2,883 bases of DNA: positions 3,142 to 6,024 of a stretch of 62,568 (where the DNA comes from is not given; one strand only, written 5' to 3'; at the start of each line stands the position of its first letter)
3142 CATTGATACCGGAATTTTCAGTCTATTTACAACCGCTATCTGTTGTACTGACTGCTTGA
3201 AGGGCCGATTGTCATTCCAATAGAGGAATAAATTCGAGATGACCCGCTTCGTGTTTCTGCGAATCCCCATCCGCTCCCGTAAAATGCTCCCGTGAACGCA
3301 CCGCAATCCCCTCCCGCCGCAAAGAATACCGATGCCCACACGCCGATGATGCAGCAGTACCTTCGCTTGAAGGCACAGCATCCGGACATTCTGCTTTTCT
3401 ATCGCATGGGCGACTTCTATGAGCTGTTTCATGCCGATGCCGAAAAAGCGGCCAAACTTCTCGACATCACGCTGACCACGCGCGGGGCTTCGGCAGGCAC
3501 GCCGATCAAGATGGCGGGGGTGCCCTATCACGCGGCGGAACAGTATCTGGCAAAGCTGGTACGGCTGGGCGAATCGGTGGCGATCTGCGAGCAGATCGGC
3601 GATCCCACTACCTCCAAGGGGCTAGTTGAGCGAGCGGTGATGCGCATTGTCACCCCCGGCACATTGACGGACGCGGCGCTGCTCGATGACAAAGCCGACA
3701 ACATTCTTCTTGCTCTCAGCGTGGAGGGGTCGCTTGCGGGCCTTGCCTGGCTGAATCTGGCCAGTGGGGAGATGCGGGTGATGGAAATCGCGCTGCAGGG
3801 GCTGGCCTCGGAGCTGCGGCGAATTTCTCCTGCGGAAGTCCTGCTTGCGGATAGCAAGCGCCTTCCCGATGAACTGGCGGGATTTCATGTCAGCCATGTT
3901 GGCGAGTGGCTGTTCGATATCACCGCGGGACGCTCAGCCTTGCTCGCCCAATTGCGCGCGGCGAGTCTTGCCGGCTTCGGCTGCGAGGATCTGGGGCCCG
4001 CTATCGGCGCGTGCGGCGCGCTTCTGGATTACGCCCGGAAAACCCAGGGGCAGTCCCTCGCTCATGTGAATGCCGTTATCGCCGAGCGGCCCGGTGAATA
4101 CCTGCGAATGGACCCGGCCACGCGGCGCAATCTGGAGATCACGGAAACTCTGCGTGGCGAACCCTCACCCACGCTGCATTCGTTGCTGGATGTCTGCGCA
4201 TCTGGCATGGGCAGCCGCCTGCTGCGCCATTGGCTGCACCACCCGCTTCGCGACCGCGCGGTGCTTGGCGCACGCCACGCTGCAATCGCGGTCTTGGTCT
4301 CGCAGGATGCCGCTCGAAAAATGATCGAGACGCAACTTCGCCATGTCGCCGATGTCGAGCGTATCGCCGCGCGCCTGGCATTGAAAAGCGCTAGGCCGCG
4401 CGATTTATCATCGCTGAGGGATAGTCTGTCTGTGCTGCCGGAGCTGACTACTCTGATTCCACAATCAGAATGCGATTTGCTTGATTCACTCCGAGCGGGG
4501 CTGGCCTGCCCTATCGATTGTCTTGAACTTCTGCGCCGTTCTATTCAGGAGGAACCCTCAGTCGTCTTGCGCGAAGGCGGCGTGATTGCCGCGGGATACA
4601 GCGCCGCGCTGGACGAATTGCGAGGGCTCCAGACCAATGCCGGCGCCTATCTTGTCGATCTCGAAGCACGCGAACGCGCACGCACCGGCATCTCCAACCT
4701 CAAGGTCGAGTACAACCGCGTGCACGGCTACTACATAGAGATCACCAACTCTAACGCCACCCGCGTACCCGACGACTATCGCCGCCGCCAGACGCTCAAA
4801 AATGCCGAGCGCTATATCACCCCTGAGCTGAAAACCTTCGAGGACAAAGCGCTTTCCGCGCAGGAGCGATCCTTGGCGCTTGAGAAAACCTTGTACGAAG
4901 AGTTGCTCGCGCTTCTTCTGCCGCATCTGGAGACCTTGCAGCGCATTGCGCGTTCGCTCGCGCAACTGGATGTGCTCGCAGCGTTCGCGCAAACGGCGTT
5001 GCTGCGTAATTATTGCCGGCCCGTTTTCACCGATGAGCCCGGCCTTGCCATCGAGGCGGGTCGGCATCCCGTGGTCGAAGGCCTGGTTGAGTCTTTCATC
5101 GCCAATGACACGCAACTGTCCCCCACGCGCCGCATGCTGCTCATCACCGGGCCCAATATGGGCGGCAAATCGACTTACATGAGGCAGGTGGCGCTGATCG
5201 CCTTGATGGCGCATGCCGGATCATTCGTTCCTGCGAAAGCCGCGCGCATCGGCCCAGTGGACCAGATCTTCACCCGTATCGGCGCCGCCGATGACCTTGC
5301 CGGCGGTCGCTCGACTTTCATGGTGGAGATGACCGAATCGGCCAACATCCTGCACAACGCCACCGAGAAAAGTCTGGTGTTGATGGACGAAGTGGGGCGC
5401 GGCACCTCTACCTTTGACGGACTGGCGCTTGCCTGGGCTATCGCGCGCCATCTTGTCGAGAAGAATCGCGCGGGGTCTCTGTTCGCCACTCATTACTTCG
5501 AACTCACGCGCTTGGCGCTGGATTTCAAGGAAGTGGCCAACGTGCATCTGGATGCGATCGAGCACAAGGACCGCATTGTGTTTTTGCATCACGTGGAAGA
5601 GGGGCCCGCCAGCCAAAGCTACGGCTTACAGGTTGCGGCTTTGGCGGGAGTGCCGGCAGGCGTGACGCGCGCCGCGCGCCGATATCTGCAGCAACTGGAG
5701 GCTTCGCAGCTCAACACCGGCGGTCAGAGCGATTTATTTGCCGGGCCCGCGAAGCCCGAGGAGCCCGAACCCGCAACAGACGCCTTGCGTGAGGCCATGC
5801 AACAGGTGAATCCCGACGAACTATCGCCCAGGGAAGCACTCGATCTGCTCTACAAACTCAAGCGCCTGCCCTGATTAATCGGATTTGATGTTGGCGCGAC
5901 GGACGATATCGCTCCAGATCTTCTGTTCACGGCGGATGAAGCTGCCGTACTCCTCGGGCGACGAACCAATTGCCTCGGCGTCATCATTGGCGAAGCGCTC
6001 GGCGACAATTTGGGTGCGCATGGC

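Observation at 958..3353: AbiE abortive-infection cassette inserted into the 5' end of mutS, leaving an orphaned mutS promoter and first 18 codons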

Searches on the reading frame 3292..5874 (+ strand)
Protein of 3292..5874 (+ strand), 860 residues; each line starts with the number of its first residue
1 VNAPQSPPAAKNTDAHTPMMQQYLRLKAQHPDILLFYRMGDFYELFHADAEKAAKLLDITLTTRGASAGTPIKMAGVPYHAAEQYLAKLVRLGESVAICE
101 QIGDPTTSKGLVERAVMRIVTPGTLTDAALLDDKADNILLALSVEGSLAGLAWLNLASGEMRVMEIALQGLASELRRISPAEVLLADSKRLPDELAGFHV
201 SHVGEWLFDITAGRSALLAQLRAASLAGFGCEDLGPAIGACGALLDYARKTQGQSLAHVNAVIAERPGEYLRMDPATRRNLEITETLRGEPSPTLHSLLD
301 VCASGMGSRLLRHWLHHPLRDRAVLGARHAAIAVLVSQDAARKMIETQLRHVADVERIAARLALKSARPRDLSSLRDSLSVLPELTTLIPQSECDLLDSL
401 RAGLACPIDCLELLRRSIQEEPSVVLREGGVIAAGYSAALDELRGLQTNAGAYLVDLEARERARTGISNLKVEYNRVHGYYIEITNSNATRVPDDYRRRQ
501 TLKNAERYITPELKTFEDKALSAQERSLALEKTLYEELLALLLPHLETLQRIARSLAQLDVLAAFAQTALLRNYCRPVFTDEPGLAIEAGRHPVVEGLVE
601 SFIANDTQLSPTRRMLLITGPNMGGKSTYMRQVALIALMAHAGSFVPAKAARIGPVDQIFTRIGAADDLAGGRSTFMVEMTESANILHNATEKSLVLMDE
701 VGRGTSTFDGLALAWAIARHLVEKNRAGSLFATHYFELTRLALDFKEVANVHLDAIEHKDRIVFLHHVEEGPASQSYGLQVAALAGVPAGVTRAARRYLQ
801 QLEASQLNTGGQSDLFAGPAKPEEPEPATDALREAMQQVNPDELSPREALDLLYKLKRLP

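Call 3: search_protein_families(library=pfam, proteins=[window:3292-5874:+], max_evalue=0.01)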
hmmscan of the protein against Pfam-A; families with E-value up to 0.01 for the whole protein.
window:3292-5874:+ (860 aa): 5 families
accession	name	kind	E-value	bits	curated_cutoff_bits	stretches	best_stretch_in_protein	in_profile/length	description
PF00488.27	MutS_V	-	8.6e-86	287.2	30.2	1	617-803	2-188/188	MutS domain V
PF05192.23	MutS_III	-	5.1e-48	164.4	34.1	1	276-566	1-194/194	MutS domain III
PF01624.25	MutS_I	-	1.4e-42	144.9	20.6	1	17-128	1-112/113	MutS domain I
PF05190.23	MutS_IV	-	1.8e-30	105.5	22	1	435-526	1-92/92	MutS family domain IV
PF05188.22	MutS_II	-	4.8e-21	76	25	1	137-259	1-132/133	MutS domain II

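Call 8: find_encoding_contigs(protein=window:3292-5874:+, flank=10000, max_places=10)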
Protein window:3292-5874:+ (860 aa): no gene with exactly this product is on record in the collection.

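Call 10: find_homologous_proteins(query=window:3292-5874:+, max_evalue=1e-100)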
Query window:3292-5874:+ (860 aa): 7999 proteins with E <= 1e-100 among 8000 candidates; the best 120 are listed.
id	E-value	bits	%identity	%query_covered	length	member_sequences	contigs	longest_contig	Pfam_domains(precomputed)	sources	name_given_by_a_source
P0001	0.0e+0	1851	100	98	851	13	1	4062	PF01624.26,PF05192.24,PF05188.24,PF05190.24,PF00488.28,PF27441.1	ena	-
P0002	0.0e+0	1650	89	97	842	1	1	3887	PF01624.26,PF05192.24,PF05188.24,PF05190.24,PF00488.28,PF27441.1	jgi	jgi:DNA mismatch repair protein MutS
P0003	0.0e+0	1643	89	98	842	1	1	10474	PF01624.26,PF05192.24,PF05188.24,PF05190.24,PF00488.28,PF27441.1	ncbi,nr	ncbi:MAG: DNA mismatch repair protein MutS [Betaproteobacteria bacterium]|nr:DNA mismatch repair pro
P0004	0.0e+0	1638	88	98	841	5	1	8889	PF01624.26,PF05192.24,PF05188.24,PF05190.24,PF00488.28,PF27441.1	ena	-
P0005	0.0e+0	1619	88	98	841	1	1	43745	PF01624.26,PF05192.24,PF05188.24,PF05190.24,PF00488.28,PF27441.1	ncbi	ncbi:MAG: DNA mismatch repair protein MutS [Burkholderiales bacterium]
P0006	0.0e+0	1603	87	98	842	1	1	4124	PF01624.26,PF05192.24,PF05188.24,PF05190.24,PF00488.28,PF27441.1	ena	-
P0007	0.0e+0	1556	83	98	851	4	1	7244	PF01624.26,PF05192.24,PF05188.24,PF05190.24,PF00488.28,PF27441.1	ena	-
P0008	0.0e+0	1547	84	98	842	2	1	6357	PF01624.26,PF05192.24,PF05188.24,PF05190.24,PF00488.28,PF27441.1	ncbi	-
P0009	0.0e+0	1440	78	98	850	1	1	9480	PF01624.26,PF05192.24,PF05188.24,PF05190.24,PF00488.28,PF27441.1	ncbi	-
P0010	0.0e+0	1424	77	98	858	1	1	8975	PF01624.26,PF05192.24,PF05188.24,PF05190.24,PF00488.28,PF27441.1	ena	-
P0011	0.0e+0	1422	78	98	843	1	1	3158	PF01624.26,PF05192.24,PF05188.24,PF05190.24,PF00488.28,PF27441.1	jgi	jgi:DNA mismatch repair protein MutS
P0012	0.0e+0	1411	77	98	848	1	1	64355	PF01624.26,PF05192.24,PF05188.24,PF05190.24,PF00488.28,PF27441.1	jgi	jgi:DNA mismatch repair protein MutS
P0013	0.0e+0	1397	76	98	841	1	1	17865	PF01624.26,PF05192.24,PF05188.24,PF05190.24,PF00488.28,PF27441.1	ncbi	-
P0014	0.0e+0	1390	75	100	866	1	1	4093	PF01624.26,PF05192.24,PF05188.24,PF05190.24,PF00488.28,PF27441.1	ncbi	-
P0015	0.0e+0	1384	75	98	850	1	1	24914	PF01624.26,PF05192.24,PF05188.24,PF05190.24,PF00488.28,PF27441.1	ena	-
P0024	0.0e+0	1362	74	100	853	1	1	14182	PF01624.26,PF05192.24,PF05188.24,PF05190.24,PF00488.28,PF27441.1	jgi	-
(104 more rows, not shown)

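Call 12: find_encoding_contigs(protein=P0001, flank=10000, max_places=10)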
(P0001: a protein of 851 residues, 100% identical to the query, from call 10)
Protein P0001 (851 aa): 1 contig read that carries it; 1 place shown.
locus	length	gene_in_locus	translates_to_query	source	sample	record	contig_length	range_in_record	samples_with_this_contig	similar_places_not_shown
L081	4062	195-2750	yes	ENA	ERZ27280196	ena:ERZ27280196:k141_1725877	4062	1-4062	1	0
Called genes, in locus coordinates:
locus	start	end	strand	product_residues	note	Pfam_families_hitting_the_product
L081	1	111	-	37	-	?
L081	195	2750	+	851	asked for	PF01624:MutS_I, PF05188:MutS_II, PF05192:MutS_III, PF05190:MutS_IV, PF00488:MutS_V, PF27441:MutS_C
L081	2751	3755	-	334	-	PF03401:TctC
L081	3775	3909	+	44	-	-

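Call 13: find_encoding_contigs(protein=P0005, flank=10000, max_places=6)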
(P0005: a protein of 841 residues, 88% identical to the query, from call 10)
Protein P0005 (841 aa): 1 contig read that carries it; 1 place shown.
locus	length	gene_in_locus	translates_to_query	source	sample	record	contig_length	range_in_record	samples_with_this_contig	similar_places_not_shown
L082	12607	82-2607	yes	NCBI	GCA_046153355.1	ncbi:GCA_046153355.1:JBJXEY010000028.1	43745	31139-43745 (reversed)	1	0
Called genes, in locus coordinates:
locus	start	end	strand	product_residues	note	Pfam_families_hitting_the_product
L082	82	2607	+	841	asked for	PF01624:MutS_I, PF05188:MutS_II, PF05192:MutS_III, PF05190:MutS_IV, PF00488:MutS_V, PF27441:MutS_C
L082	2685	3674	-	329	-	PF03401:TctC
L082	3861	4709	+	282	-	PF00106:adh_short, PF08659:KR, PF13561:adh_short_C2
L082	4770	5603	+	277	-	PF00106:adh_short, PF13561:adh_short_C2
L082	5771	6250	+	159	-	-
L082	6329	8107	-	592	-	PF02538:Hydantoinase_B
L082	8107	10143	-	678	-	PF05378:Hydant_A_N, PF01968:Hydantoinase_A, PF19278:Hydant_A_C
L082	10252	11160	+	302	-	PF00126:HTH_1, PF03466:LysR_substrate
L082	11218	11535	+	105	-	-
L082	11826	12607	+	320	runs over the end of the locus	PF03401:TctC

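Call 14: find_encoding_contigs(protein=P0003, flank=10000, max_places=6)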
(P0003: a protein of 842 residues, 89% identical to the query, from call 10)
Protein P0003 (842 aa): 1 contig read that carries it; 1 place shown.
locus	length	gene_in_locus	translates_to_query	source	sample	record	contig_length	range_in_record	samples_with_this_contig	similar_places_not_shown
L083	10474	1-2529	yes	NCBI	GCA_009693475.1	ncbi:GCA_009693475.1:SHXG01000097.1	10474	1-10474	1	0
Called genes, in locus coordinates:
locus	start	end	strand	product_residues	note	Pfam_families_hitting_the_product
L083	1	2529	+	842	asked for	PF01624:MutS_I, PF05188:MutS_II, PF05192:MutS_III, PF05190:MutS_IV, PF00488:MutS_V, PF27441:MutS_C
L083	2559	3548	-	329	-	PF03401:TctC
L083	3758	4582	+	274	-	PF00106:adh_short, PF01370:Epimerase (faint), PF02737:3HCDH_N (faint), PF08659:KR, PF13561:adh_short_C2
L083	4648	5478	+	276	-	PF00106:adh_short, PF08659:KR (weak), PF13561:adh_short_C2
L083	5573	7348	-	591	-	PF02538:Hydantoinase_B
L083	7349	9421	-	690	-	PF05378:Hydant_A_N, PF01968:Hydantoinase_A, PF19278:Hydant_A_C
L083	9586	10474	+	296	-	PF00126:HTH_1, PF03466:LysR_substrate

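Call 22: find_encoding_contigs(protein=P0015, flank=10000, max_places=6)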
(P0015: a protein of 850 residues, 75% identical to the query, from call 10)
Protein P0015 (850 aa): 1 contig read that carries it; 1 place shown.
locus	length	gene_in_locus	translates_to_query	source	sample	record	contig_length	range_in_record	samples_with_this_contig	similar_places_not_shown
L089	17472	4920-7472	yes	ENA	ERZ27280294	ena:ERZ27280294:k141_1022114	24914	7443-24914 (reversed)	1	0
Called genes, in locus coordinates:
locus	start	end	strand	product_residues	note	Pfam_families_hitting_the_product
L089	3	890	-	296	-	?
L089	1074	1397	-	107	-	PF13744:HTH_37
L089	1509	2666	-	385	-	PF13784:Fic_N, PF02661:Fic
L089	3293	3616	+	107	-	PF01381:HTH_3 (weak)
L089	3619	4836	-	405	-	PF13356:Arm-DNA-bind_3, PF00589:Phage_integrase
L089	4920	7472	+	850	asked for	PF01624:MutS_I, PF05188:MutS_II, PF05192:MutS_III, PF05190:MutS_IV, PF00488:MutS_V, PF27441:MutS_C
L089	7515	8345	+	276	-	-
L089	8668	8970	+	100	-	-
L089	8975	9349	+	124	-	PF06993:DUF1304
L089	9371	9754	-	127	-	PF09996:DUF2237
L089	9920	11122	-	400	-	PF02771:Acyl-CoA_dh_N, PF02770:Acyl-CoA_dh_M, PF00441:Acyl-CoA_dh_1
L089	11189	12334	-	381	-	PF05977:MFS_3, PF07690:MFS_1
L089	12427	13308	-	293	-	PF00561:Abhydrolase_1, PF00975:Thioesterase (faint), PF12146:Hydrolase_4 (weak), PF12697:Abhydrolase_6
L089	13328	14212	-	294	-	PF00561:Abhydrolase_1, PF12697:Abhydrolase_6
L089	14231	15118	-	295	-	PF00561:Abhydrolase_1, PF12697:Abhydrolase_6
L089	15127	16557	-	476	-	PF14821:Thr_synth_N, PF00291:PALP, PF24857:THR4_C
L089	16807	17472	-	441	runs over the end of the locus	PF03447:NAD_binding_3, PF00742:Homoserine_dh, PF01842:ACT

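Call 23: find_encoding_contigs(protein=P0024, flank=10000, max_places=6)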
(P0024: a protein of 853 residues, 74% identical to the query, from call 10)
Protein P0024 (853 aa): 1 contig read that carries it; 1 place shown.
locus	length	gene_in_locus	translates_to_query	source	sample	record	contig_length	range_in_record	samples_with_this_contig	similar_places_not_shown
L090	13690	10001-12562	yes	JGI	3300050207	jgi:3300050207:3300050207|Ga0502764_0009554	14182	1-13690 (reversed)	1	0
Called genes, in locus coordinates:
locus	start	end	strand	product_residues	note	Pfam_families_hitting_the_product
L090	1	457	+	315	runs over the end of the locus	?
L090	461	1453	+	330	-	-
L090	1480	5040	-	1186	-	PF05170:AsmA, PF13116:YhdP (faint), PF05170:AsmA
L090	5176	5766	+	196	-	-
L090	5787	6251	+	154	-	-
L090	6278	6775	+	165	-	-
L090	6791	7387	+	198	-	-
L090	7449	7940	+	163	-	PF02656:DUF202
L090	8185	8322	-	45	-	-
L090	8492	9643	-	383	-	PF13776:DUF4172, PF02661:Fic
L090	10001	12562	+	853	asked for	PF01624:MutS_I, PF05188:MutS_II, PF05192:MutS_III, PF05190:MutS_IV, PF00488:MutS_V, PF27441:MutS_C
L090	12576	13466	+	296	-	PF00149:Metallophos (weak)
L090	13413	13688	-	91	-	?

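Call 43: list_cluster_members(proteins=[P0001, P0004, P0007, P0008])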
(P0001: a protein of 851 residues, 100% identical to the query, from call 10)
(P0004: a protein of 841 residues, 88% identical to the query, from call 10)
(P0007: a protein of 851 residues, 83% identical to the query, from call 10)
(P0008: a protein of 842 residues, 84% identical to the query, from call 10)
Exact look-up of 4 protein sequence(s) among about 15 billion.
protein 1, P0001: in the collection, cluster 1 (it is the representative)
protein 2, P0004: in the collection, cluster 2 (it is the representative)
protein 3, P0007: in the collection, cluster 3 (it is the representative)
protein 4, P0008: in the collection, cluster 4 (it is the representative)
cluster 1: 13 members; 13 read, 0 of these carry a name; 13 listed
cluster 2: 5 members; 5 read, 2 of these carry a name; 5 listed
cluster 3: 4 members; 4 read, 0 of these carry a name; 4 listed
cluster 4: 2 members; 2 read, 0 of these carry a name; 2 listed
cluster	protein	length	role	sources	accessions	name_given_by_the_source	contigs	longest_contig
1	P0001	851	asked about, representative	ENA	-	-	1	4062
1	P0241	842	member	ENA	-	-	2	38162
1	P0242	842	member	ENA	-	-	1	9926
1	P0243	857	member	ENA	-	-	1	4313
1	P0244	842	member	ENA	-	-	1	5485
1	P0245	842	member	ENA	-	-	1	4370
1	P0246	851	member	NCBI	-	-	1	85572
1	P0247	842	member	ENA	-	-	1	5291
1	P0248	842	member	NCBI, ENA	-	-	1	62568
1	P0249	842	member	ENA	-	-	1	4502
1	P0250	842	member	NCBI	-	-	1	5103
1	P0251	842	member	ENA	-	-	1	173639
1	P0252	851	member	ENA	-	-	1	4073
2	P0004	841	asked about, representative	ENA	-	-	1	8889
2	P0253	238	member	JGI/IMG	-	DNA mismatch repair protein MutS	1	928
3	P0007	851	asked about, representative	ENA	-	-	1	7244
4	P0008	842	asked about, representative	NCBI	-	-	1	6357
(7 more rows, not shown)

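Call 45: find_encoding_contigs(protein=P0251, flank=10000, max_places=4)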
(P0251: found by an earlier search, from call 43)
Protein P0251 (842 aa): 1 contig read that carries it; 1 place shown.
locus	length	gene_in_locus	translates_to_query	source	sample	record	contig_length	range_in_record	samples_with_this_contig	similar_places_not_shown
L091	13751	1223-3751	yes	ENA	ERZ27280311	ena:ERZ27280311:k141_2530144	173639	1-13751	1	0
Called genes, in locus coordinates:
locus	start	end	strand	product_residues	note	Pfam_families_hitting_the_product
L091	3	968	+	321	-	?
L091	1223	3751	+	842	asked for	PF01624:MutS_I, PF05188:MutS_II, PF05192:MutS_III, PF05190:MutS_IV, PF00488:MutS_V, PF27441:MutS_C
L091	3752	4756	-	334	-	PF03401:TctC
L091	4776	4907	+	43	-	-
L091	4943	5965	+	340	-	PF00106:adh_short, PF08659:KR, PF13561:adh_short_C2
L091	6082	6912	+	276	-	PF00106:adh_short, PF08659:KR (weak), PF13561:adh_short_C2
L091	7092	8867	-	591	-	PF02538:Hydantoinase_B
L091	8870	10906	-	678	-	PF05378:Hydant_A_N, PF01968:Hydantoinase_A, PF19278:Hydant_A_C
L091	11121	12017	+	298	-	PF00126:HTH_1, PF03466:LysR_substrate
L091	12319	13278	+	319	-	PF03401:TctC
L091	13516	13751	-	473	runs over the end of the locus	PF14821:Thr_synth_N, PF00291:PALP, PF24857:THR4_C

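Call 46: find_encoding_contigs(protein=P0246, flank=10000, max_places=4)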
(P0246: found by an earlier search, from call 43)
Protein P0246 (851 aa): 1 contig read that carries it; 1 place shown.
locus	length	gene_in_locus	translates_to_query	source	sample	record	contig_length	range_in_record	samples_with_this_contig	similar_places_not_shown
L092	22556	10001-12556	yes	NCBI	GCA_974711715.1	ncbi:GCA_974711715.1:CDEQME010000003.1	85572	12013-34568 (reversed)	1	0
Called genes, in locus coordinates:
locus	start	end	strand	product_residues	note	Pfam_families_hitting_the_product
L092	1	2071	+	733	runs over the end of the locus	PF13148:DUF3987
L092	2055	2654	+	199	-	-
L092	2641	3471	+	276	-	-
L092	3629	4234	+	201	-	-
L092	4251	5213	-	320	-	PF11185:DUF2971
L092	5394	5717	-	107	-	PF13744:HTH_37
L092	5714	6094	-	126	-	PF05973:Gp49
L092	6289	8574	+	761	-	-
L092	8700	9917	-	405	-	PF13356:Arm-DNA-bind_3, PF00589:Phage_integrase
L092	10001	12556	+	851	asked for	PF01624:MutS_I, PF05188:MutS_II, PF05192:MutS_III, PF05190:MutS_IV, PF00488:MutS_V, PF27441:MutS_C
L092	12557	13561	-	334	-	PF03401:TctC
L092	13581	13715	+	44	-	-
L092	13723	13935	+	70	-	-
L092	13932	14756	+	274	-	PF00106:adh_short, PF08659:KR, PF13561:adh_short_C2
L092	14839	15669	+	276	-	PF00106:adh_short, PF08659:KR (weak), PF13561:adh_short_C2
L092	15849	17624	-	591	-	PF02538:Hydantoinase_B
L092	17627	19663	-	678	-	PF05378:Hydant_A_N, PF01968:Hydantoinase_A, PF19278:Hydant_A_C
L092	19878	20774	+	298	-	PF00126:HTH_1, PF03466:LysR_substrate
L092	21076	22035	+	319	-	PF03401:TctC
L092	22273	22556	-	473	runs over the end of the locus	PF14821:Thr_synth_N, PF00291:PALP, PF24857:THR4_C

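Call 58: search_protein_families(library=pfam, proteins=[L092:6289-8574:+], max_evalue=0.001)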
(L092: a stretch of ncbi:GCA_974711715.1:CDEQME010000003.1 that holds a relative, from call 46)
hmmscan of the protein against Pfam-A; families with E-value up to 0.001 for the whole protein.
L092:6289-8574:+ (761 aa): 1 family
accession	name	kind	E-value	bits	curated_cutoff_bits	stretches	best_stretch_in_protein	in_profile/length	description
PF01926.29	MMR_HSR1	-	0.00048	20.7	21.9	0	119-154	3-38/113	50S ribosome-binding GTPase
